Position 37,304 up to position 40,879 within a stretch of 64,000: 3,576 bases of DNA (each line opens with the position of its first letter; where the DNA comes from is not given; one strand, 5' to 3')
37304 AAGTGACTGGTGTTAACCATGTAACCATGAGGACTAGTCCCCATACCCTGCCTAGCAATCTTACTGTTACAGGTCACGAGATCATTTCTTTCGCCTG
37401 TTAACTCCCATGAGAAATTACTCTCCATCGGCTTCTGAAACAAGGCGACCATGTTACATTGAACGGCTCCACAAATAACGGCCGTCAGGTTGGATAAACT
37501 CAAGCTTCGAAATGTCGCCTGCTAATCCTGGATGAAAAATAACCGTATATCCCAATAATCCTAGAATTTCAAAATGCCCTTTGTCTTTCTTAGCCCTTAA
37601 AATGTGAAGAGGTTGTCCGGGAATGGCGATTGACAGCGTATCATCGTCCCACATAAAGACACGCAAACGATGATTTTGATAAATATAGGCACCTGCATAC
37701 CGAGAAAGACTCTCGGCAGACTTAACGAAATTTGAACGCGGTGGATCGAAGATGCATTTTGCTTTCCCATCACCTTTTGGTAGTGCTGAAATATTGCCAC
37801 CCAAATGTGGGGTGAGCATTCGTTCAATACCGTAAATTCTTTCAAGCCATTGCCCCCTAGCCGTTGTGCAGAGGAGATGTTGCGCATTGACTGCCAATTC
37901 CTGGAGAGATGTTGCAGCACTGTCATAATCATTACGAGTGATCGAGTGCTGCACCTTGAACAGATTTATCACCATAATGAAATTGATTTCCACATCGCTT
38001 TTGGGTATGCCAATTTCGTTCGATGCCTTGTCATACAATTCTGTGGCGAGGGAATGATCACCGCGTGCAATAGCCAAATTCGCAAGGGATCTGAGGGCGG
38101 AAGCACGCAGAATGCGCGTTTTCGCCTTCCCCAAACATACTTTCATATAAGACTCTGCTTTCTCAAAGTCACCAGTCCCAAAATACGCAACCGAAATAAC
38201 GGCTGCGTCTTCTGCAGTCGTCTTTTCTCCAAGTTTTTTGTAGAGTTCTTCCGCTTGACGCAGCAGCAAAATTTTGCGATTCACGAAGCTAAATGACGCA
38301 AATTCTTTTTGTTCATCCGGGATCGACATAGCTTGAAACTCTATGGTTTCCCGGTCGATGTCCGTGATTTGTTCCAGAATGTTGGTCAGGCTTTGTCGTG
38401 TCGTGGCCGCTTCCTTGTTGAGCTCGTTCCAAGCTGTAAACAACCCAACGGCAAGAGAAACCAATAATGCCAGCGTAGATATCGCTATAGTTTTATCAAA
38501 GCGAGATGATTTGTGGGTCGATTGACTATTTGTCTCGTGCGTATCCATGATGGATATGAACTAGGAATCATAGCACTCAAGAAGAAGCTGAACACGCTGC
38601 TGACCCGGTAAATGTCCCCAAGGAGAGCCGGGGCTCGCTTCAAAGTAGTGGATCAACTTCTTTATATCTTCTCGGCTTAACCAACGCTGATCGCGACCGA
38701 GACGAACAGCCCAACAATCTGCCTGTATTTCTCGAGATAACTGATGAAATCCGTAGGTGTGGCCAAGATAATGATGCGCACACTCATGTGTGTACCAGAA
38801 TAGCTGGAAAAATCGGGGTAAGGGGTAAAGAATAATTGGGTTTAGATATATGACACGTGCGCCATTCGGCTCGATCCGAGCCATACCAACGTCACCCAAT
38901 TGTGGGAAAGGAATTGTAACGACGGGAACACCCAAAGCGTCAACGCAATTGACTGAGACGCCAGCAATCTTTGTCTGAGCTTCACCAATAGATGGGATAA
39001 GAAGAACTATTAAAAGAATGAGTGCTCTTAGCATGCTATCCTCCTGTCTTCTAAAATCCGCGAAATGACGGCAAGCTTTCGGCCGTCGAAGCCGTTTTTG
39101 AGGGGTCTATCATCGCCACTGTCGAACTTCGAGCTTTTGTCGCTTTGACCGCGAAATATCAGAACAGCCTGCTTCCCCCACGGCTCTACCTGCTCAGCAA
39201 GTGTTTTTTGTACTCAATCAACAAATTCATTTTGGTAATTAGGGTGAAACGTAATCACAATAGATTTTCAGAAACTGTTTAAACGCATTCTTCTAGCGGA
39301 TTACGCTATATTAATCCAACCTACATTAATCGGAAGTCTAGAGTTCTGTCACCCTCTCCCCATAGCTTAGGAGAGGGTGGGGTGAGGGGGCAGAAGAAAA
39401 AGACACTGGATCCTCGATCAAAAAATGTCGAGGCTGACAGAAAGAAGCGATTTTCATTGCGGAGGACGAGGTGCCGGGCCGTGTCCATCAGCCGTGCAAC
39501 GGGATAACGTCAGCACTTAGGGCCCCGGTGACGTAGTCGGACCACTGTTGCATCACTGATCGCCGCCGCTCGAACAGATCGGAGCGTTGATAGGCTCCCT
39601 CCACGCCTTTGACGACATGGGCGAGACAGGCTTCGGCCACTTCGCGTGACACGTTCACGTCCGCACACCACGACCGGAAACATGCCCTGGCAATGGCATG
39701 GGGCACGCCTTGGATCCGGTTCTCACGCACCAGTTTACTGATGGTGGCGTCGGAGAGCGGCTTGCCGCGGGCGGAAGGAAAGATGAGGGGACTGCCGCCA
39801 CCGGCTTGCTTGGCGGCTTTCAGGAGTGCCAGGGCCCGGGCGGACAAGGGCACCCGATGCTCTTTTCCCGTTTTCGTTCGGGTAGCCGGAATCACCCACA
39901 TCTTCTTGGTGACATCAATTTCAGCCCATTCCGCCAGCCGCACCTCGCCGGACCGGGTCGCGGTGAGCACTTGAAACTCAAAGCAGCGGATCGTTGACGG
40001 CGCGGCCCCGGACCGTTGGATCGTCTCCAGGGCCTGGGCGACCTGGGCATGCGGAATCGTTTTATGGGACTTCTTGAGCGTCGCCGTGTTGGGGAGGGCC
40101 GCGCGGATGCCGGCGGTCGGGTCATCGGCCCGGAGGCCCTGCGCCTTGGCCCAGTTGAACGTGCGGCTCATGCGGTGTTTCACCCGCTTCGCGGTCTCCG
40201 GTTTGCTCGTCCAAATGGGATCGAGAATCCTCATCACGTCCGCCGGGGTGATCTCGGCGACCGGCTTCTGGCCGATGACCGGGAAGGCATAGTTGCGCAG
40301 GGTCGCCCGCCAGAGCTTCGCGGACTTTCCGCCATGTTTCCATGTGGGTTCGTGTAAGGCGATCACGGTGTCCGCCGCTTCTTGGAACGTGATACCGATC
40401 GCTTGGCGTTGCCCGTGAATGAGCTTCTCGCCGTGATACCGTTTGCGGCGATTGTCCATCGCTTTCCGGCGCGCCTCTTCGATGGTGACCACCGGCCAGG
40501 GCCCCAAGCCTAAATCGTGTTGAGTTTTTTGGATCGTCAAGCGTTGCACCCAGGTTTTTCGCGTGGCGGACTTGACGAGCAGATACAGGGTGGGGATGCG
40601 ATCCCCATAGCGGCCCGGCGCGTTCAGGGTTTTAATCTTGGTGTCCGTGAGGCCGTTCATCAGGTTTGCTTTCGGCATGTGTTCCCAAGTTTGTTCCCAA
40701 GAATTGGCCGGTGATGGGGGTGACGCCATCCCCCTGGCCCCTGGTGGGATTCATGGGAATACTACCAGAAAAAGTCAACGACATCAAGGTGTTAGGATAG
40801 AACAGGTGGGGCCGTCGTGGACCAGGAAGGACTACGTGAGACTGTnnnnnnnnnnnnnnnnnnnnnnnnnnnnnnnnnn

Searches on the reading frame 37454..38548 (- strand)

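Call 8: search_protein_families(library=pfam, proteins=[window:37454-38548:-], max_evalue=0.001)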
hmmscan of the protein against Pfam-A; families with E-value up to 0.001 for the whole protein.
window:37454-38548:- (364 aa): 2 families
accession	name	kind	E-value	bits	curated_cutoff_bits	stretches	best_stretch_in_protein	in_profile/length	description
PF13424.12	TPR_12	-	0.00014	22.4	30.1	0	95-139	25-72/77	Tetratricopeptide repeat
PF13176.12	TPR_7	-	0.00087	19.7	27.9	0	151-175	1-25/36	Tetratricopeptide repeat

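Call 9: search_protein_families(library=padloc, proteins=[window:37454-38548:-], max_evalue=0.001)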
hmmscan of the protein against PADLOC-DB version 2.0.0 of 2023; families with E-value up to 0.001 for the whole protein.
window:37454-38548:- (364 aa): 0 families

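Call 95: search_protein_families(library=ncbifam, proteins=[window:37454-38548:-], max_evalue=0.001)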
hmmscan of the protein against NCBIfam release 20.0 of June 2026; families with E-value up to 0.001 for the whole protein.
window:37454-38548:- (364 aa): 0 families

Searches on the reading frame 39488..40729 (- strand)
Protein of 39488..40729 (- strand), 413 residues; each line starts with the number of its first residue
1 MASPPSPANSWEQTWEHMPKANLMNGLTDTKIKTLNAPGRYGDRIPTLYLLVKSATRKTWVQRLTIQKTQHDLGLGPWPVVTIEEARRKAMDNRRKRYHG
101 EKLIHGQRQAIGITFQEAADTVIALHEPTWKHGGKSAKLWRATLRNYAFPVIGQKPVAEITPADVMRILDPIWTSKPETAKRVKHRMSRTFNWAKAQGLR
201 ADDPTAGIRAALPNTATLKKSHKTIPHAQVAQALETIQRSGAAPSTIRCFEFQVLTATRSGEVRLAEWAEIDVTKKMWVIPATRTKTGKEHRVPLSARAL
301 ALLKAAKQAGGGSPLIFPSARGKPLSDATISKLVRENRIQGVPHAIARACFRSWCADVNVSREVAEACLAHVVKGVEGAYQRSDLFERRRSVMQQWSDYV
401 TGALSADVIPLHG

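Call 8: search_protein_families(library=pfam, proteins=[window:39488-40729:-], max_evalue=0.001)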
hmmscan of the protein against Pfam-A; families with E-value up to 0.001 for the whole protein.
window:39488-40729:- (413 aa): 3 families
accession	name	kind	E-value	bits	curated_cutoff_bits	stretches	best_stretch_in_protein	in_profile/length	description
PF22022.2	Phage_int_M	-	8e-27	93.8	27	1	115-211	1-96/96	Phage integrase central domain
PF00589.27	Phage_integrase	-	1.1e-13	51.8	27.1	1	224-340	2-120/172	Phage integrase family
PF13356.12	Arm-DNA-bind_3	-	1.5e-11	44.7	27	1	27-102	1-75/83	Arm DNA-binding domain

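Call 9: search_protein_families(library=padloc, proteins=[window:39488-40729:-], max_evalue=0.001)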
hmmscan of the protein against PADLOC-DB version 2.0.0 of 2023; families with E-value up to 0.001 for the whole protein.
window:39488-40729:- (413 aa): 0 families
